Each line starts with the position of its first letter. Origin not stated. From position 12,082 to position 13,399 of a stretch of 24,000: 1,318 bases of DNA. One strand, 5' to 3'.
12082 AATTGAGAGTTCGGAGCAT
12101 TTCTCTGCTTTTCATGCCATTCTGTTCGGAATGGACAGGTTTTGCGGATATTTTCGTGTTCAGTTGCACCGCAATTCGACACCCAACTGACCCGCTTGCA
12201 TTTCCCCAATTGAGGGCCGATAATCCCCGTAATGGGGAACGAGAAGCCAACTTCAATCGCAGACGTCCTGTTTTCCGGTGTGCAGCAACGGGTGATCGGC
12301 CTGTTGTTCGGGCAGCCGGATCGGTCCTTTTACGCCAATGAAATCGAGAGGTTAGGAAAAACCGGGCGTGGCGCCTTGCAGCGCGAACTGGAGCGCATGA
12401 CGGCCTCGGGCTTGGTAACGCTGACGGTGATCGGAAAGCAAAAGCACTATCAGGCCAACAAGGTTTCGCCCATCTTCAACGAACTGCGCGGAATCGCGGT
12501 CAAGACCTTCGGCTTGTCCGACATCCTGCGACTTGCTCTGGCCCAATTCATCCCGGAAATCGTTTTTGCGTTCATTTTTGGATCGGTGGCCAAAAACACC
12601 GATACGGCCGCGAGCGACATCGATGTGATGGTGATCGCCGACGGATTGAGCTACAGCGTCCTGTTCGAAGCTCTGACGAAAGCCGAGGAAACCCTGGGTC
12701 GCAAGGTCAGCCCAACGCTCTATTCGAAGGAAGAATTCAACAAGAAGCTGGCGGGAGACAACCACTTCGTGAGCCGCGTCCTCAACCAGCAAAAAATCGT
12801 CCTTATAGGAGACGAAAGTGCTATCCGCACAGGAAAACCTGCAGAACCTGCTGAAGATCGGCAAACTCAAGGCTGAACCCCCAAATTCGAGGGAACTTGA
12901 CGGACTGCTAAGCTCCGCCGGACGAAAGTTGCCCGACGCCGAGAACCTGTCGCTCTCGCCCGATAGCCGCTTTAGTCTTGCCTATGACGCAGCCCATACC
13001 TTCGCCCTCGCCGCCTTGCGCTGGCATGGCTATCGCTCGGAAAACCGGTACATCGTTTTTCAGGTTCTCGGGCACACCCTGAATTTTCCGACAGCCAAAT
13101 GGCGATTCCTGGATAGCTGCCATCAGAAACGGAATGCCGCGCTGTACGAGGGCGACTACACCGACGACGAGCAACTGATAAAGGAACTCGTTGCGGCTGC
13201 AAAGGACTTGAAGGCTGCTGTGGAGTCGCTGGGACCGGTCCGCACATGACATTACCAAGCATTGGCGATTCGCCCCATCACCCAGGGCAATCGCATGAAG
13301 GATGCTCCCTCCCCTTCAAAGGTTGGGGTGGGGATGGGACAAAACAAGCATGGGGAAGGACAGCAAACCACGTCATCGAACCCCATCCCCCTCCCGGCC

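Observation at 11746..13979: Duplicated, synonymously diverged fadB 3' end brackets a 2.2-kb integrase-less islet that splits a beta-oxidation operon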

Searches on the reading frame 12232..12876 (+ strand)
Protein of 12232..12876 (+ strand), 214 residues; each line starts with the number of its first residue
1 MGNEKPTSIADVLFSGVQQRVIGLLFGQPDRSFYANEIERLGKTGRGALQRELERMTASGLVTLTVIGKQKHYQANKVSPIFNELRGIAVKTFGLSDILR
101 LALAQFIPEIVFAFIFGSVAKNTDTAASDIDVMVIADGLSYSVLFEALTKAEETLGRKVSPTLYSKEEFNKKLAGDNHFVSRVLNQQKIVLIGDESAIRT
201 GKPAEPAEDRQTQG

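Call 5: search_protein_families(library=pfam, proteins=[window:12232-12876:+], max_evalue=0.01)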
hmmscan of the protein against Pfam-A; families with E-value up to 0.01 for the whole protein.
window:12232-12876:+ (214 aa): 2 families
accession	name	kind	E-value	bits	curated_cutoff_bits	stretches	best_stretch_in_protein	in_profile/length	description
PF18765.7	Polbeta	-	3.4e-09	37.2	26.9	1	108-163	11-68/93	Polymerase beta, Nucleotidyltransferase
PF01909.29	NTP_transf_2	-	2.6e-06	28.1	21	1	100-171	5-52/93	Nucleotidyltransferase domain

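Call 19: find_encoding_contigs(protein=window:12232-12876:+, flank=8000, max_places=8)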
Protein window:12232-12876:+ (214 aa): 20 contigs read that carry it; 8 places shown.
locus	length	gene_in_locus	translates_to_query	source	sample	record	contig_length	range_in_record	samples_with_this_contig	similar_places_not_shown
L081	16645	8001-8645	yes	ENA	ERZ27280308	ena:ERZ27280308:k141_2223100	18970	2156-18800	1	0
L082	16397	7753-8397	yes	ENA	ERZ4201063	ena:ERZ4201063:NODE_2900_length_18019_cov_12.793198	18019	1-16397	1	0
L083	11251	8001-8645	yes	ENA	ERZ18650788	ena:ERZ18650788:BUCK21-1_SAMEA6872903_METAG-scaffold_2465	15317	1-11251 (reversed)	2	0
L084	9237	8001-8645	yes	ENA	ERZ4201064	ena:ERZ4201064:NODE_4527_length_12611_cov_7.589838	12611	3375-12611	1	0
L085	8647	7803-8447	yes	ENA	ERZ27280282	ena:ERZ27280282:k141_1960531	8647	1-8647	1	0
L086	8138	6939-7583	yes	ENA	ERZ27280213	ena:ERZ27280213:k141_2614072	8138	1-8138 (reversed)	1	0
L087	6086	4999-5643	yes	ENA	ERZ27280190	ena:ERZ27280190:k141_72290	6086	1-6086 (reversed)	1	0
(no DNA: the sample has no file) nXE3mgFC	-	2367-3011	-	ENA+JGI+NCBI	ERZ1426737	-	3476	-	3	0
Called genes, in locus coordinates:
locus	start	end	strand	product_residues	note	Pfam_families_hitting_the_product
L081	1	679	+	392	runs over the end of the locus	PF00438:S-AdoMet_synt_N, PF02772:S-AdoMet_synt_M, PF02773:S-AdoMet_synt_C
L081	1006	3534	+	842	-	PF11845:Tll0287-like, PF00672:HAMP, PF00512:HisKA, PF02518:HATPase_c, PF00072:Response_reg, PF01627:Hpt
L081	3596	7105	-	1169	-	PF02743:dCache_1, PF13426:PAS_9 (weak), PF00512:HisKA, PF02518:HATPase_c, PF00072:Response_reg, PF01627:Hpt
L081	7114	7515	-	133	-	PF03061:4HBT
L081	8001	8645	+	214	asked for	PF01909:NTP_transf_2 (weak), PF18765:Polbeta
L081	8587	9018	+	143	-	-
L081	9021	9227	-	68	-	-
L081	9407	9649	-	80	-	-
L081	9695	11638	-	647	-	PF00378:ECH_1, PF16113:ECH_2, PF02737:3HCDH_N, PF00725:3HCDH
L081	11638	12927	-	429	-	PF00108:Thiolase_N, PF00109:ketoacyl-synt (faint), PF02803:Thiolase_C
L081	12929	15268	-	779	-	PF02771:Acyl-CoA_dh_N, PF02770:Acyl-CoA_dh_M, PF00441:Acyl-CoA_dh_1, PF09317:ACDH_C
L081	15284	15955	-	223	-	PF00440:TetR_N, PF17939:TetR_C_30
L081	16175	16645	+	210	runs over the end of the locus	PF02607:B12-binding_2, PF02310:B12-binding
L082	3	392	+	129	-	?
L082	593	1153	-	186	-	-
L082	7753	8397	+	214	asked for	PF01909:NTP_transf_2 (weak), PF18765:Polbeta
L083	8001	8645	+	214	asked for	PF01909:NTP_transf_2 (weak), PF18765:Polbeta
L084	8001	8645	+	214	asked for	PF01909:NTP_transf_2 (weak), PF18765:Polbeta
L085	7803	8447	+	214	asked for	PF01909:NTP_transf_2 (weak), PF18765:Polbeta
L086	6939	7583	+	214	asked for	PF01909:NTP_transf_2 (weak), PF18765:Polbeta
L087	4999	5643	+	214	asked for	PF01909:NTP_transf_2 (weak), PF18765:Polbeta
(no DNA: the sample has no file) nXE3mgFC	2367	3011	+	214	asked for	PF01909:NTP_transf_2 (weak), PF18765:Polbeta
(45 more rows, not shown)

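Call 20: search_protein_families(library=ncbifam, proteins=[window:12232-12873:+], max_evalue=0.01)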
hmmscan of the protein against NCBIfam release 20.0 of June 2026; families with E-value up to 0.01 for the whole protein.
window:12232-12873:+ (214 aa): 1 family
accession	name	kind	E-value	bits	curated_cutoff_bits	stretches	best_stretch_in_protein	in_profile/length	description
NF047752.1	MntA_antitoxin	equivalog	1.6e-08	34.3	60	1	108-160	5-58/106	type VII toxin-antitoxin system MntA family adenylyltransferase antitoxin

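Call 32: search_protein_families(library=padloc, proteins=[window:12232-12873:+], max_evalue=0.1)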
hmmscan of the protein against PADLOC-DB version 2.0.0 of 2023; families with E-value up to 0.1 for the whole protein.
window:12232-12873:+ (214 aa): 13 families
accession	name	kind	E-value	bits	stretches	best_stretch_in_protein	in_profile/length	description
PDLC04368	PDC-M05A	-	8.1e-79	262.1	1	7-199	4-196/201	-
PDLC04372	PDC-M05A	-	8.6e-59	196.5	1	41-195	7-161/167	-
PDLC04371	PDC-M05A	-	6.4e-32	108.9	1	9-162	24-178/211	-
PDLC04369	PDC-M05A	-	1.5e-28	97.8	1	13-198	9-191/201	-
PDLC04370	PDC-M05A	-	1.1e-20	72.4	1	8-195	7-191/194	-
PDLC04902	PDC-S09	-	3.1e-07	28.6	1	115-159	26-72/97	-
PDLC04904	PDC-S09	-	3.4e-07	28.4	1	115-160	30-76/104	-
PDLC04906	PDC-S09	-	1.8e-06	26.3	1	114-172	28-86/98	-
PDLC04903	PDC-S09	-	3.3e-05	22.2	1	114-172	30-93/108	-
PDLC04907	PDC-S09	-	6.2e-05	21.1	1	110-148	27-65/114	-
PDLC04778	PDC-M70A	-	0.00023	18.6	1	89-156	26-93/355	-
PDLC04905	PDC-S09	-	0.0035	15.6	1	115-159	26-74/101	-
PDLC00788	Cyclase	-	0.022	12.3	1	114-191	46-127/297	oligonucleotide-cyclase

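Call 33: find_homologous_proteins(query=window:12232-12873:+, max_evalue=1e-30)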
Query window:12232-12873:+ (214 aa): 4945 proteins with E <= 1e-30 among 5694 candidates; the best 120 are listed.
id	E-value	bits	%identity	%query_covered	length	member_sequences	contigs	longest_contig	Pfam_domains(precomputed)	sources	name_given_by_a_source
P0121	1.3e-123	428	94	100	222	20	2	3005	PF18765.8,PF01909.30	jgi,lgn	jgi:predicted nucleotidyltransferase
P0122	4.6e-118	410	90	100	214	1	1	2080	PF18765.8,PF01909.30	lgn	-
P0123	8.3e-115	399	86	100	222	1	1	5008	PF18765.8,PF01909.30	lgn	-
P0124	2.9e-107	375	81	100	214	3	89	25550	PF18765.8,PF01909.30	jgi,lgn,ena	jgi:predicted nucleotidyltransferase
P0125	8.6e-104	364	79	100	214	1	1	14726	PF18765.8,PF01909.30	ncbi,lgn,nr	ncbi:MAG: nucleotidyltransferase domain-containing protein [Betaproteobacteria bacterium]|nr:nucleot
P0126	5.7e-103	361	78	100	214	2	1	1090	PF18765.8,PF01909.30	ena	-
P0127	1.1e-102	360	78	100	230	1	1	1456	PF18765.8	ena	-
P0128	1.1e-102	360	77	100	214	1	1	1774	PF18765.8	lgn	-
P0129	2.5e-102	359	79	100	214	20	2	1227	PF18765.8,PF01909.30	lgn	-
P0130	2.9e-102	359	77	100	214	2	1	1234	PF18765.8,PF01909.30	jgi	jgi:predicted nucleotidyltransferase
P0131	3.8e-102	358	78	100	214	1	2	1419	PF18765.8,PF01909.30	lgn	-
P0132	5.4e-102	358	78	100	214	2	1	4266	PF18765.8,PF01909.30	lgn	-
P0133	7.9e-102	357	77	100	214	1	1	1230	PF18765.8,PF01909.30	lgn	-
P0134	9.6e-102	357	78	100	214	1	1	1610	PF18765.8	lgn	-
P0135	2.0e-101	356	79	100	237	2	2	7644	PF18765.8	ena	-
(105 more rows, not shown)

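Call 34: find_encoding_contigs(protein=P0121, flank=4000, max_places=3)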
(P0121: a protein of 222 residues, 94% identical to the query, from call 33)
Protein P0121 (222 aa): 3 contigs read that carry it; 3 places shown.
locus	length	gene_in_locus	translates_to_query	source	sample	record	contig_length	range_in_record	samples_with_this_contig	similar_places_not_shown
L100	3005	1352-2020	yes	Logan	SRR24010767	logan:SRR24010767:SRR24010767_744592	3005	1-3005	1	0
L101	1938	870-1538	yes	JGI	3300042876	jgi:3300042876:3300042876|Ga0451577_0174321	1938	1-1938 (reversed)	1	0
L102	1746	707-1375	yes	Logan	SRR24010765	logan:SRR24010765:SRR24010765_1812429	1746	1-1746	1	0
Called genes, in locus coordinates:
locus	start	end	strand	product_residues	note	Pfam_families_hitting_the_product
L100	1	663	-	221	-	?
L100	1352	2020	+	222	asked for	PF01909:NTP_transf_2 (weak), PF18765:Polbeta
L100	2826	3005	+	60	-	?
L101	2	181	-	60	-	?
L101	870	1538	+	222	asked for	PF01909:NTP_transf_2 (weak), PF18765:Polbeta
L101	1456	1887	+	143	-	-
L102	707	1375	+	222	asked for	PF01909:NTP_transf_2 (weak), PF18765:Polbeta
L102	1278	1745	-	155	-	?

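Call 35: find_encoding_contigs(protein=P0123, flank=5000, max_places=2)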
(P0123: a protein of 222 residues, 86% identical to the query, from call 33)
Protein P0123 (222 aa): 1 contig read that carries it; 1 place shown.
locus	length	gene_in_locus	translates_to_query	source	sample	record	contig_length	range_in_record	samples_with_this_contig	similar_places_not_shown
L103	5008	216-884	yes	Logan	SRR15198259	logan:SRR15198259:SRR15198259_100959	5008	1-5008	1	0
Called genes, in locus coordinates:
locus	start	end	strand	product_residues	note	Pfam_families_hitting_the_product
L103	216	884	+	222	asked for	PF01909:NTP_transf_2 (weak), PF18765:Polbeta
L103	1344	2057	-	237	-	PF01844:HNH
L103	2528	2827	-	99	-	-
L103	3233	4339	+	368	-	-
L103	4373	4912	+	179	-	PF13431:TPR_17 (faint), PF13432:TPR_16 (faint), PF07719:TPR_2 (faint), PF13428:TPR_14 (faint), PF13414:TPR_11 (faint), PF13176:TPR_7 (faint), PF00515:TPR_1 (weak)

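Call 36: find_encoding_contigs(protein=P0124, flank=6000, max_places=5)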
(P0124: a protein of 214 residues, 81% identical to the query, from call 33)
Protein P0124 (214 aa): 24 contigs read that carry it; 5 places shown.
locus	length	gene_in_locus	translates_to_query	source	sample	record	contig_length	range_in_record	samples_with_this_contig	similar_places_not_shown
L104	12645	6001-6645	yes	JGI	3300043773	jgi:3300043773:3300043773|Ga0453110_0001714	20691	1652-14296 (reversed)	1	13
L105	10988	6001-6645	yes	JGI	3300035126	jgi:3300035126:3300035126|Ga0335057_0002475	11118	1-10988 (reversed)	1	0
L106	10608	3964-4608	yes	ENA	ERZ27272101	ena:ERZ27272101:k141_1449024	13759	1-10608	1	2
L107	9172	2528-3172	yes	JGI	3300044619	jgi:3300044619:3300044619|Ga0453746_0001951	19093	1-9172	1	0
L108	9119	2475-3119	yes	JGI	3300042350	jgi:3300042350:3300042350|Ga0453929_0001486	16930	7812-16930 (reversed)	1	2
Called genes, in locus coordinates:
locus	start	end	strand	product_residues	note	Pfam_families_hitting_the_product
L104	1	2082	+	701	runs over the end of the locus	PF00474:SSF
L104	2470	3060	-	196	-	-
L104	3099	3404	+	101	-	-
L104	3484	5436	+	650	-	PF02743:dCache_1 (weak), PF00069:Pkinase, PF07714:PK_Tyr_Ser-Thr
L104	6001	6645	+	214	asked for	PF01909:NTP_transf_2 (weak), PF18765:Polbeta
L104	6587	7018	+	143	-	-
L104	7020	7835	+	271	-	PF00899:ThiF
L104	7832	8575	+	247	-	PF00106:adh_short, PF08659:KR (weak), PF23441:SDR, PF13561:adh_short_C2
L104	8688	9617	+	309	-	PF01171:ATP_bind_3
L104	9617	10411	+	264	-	-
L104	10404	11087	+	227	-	PF01467:CTP_transf_like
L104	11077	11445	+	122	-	PF02410:RsfS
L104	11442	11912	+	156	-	PF02590:SPOUT_MTase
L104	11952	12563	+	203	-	PF02545:Maf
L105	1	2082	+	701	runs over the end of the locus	PF00474:SSF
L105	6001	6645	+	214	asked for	PF01909:NTP_transf_2 (weak), PF18765:Polbeta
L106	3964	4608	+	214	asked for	PF01909:NTP_transf_2 (weak), PF18765:Polbeta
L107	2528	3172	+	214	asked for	PF01909:NTP_transf_2 (weak), PF18765:Polbeta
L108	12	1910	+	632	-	PF02743:dCache_1, PF00069:Pkinase, PF07714:PK_Tyr_Ser-Thr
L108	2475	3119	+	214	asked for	PF01909:NTP_transf_2 (weak), PF18765:Polbeta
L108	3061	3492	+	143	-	-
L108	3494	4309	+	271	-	PF00899:ThiF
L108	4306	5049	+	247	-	PF00106:adh_short, PF08659:KR (weak), PF23441:SDR, PF13561:adh_short_C2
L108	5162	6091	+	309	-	PF01171:ATP_bind_3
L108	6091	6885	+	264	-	-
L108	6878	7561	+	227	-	PF01467:CTP_transf_like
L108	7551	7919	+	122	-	PF02410:RsfS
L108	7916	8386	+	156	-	PF02590:SPOUT_MTase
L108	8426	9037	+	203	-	PF02545:Maf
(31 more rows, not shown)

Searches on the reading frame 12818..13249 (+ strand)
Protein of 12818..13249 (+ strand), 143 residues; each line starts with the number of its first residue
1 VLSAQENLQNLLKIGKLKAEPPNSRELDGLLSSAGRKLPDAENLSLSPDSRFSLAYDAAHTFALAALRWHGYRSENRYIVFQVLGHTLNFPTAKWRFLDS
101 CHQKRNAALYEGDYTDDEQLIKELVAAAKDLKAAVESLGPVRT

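Call 5: search_protein_families(library=pfam, proteins=[window:12818-13249:+], max_evalue=0.01)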
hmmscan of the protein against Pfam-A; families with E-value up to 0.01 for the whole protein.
window:12818-13249:+ (143 aa): 0 families

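Call 20: search_protein_families(library=ncbifam, proteins=[window:12818-13246:+], max_evalue=0.01)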
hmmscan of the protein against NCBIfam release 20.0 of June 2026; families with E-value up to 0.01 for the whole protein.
window:12818-13246:+ (143 aa): 0 families

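Call 32: search_protein_families(library=padloc, proteins=[window:12818-13246:+], max_evalue=0.1)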
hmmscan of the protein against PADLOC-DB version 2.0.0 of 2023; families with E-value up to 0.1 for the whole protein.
window:12818-13246:+ (143 aa): 9 families
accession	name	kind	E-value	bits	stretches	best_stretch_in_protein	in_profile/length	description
PDLC04373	PDC-M05B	-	8e-59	195.7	1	5-138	3-136/141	-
PDLC04381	PDC-M05B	-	1.6e-33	113.5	1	38-138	6-106/113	-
PDLC04379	PDC-M05B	-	3.1e-25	86.9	1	7-136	2-134/147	-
PDLC04377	PDC-M05B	-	4.3e-19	67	1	8-137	3-136/149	-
PDLC04374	PDC-M05B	-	2e-18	65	1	7-136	2-135/146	-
PDLC04376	PDC-M05B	-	2.5e-12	45.1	1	30-134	5-113/121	-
PDLC04378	PDC-M05B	-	1.1e-10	39.9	1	18-135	19-139/153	-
PDLC04375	PDC-M05B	-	1.8e-08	32.8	1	5-112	11-123/151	-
PDLC04380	PDC-M05B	-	0.0028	16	1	10-88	16-93/114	-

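Call 74: find_homologous_proteins(query=window:12818-13246:+, max_evalue=0.00001)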
Query window:12818-13246:+ (143 aa): 956 proteins with E <= 0.00001 among 998 candidates; the best 120 are listed.
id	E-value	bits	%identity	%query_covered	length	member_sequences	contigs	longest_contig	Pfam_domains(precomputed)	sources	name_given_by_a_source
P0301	2.7e-87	308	99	100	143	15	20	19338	-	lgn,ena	-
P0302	2.5e-76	272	87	100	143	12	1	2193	-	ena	-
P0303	3.8e-73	262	84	99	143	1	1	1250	-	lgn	-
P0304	1.2e-68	248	79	100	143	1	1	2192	-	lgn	-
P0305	4.1e-68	246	80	100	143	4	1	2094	-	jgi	-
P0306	3.8e-67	243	79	99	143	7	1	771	-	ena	-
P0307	9.7e-67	241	77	100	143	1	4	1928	-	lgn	-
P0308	1.3e-66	241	78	99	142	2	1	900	-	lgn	-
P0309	1.3e-66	241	79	99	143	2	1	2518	-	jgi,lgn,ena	-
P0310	1.7e-66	241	76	99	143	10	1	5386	-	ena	-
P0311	2.0e-66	240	75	99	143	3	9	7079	-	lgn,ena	-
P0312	2.1e-66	240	76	99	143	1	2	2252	-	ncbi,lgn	-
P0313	2.8e-66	240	78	99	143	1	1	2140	-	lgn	-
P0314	5.7e-66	239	76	100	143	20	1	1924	-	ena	-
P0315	1.0e-65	238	77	99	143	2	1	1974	-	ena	-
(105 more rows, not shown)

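Call 78: predict_structure(alignment_id=A2)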
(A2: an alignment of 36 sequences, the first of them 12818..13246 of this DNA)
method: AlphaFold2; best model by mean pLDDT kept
length: 143 residues; sequences in the alignment: 36
mean_pLDDT: 91.6   pTM: 0.87
mean pLDDT of the five models: 91.6, 91.1, 89.3, 89.1, 86.1
residues with pLDDT >= 90: 103; 70-90: 38; 50-70: 2; < 50: 0
segments of 3 or more residues with pLDDT < 50: none
pLDDT, mean of each block of 10 residues (from residue 1): 84 92 92 96 96 97 95 87 89 93 90 88 97 93 72
secondary structure, 60 per line:
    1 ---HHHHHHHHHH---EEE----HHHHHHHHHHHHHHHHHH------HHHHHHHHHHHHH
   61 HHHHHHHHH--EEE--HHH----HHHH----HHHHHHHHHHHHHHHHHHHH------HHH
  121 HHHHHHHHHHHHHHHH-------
elements in order: H4-13 E17-19 H24-41 H48-69 E72-74 H84-87 H92-111 H118-136

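Call 80: fold_search(model_id=the predicted structure, library=pdb)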
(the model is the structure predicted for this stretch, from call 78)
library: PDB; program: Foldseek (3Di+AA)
matches with E <= 10: 355; with E <= 0.001: 0
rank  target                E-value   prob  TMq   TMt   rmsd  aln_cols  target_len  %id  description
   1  2hsb                  1.4e-02  1.00  0.64  0.71   3.0       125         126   20  Crystal structure of a hepn domain containing protein (af_0298) from archaeoglobus fulgidus at 1.95 A resolution (released 2006-08-15)
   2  1wol                  2.6e-02  1.00  0.57  0.66   3.8       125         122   18  Crystal Structure of ST0689, an archaeal HEPN homologue (released 2005-11-22)
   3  1ylm_A                3.0e-02  1.00  0.54  0.54   4.8       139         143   14  Structure of Cytosolic Protein of Unknown Function YutE from Bacillus subtilis (released 2005-03-01)
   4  1ufb_A                4.1e-02  1.00  0.62  0.69   2.9       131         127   18  Crystal structure of TT1696 from Thermus thermophilus HB8 (released 2003-11-28)
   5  6m6u_I                4.6e-02  1.00  0.52  0.56   5.0       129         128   10  Crystal structure the toxin-antitoxin MntA-HpeT mutant-D39ED41E (released 2020-09-30)
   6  7bxo_H                6.3e-02  1.00  0.57  0.62   4.0       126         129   10  Crystal structure of the toxin-antitoxin with AMP-PNP (released 2020-09-30)
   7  7bxo_G                7.8e-02  1.00  0.53  0.57   4.7       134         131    9  Crystal structure of the toxin-antitoxin with AMP-PNP (released 2020-09-30)
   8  7ae9_C                9.6e-02  0.99  0.54  0.54   5.1       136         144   15  Crystal structure of mono-AMPylated HEPN(R46E) toxin in complex with MNT antitoxin (released 2020-12-30)
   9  1wwp_A                1.0e-01  0.93  0.39  0.46   5.7       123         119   17  Crystal structure of ttk003001694 from Thermus Thermophilus HB8 (released 2005-07-12)
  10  6m6u_H                1.1e-01  0.99  0.53  0.57   4.3       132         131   11  Crystal structure the toxin-antitoxin MntA-HpeT mutant-D39ED41E (released 2020-09-30)
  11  6m6w_G                1.1e-01  0.98  0.45  0.48   5.8       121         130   12  Crystal structure the toxin-antitoxin MntA-HpeT mutant-Y104A (released 2020-09-30)
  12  6m6w_H                1.2e-01  1.00  0.57  0.63   3.9       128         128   12  Crystal structure the toxin-antitoxin MntA-HpeT mutant-Y104A (released 2020-09-30)
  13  7bxo_F                1.2e-01  0.99  0.53  0.57   4.6       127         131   11  Crystal structure of the toxin-antitoxin with AMP-PNP (released 2020-09-30)
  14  6m6w_D                1.2e-01  0.99  0.54  0.58   4.2       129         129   10  Crystal structure the toxin-antitoxin MntA-HpeT mutant-Y104A (released 2020-09-30)
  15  5yep_B                1.3e-01  1.00  0.57  0.60   4.0       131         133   11  Crystal structure of SO_3166-SO_3165 from Shewanella oneidensis (released 2018-03-28)
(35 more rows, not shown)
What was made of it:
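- On MntA/HepT-type (type VII) toxin-antitoxin / PADLOC PDC-M05: HEPN/HepT best folds, TM 0.57-0.64 (calls 78, 80).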
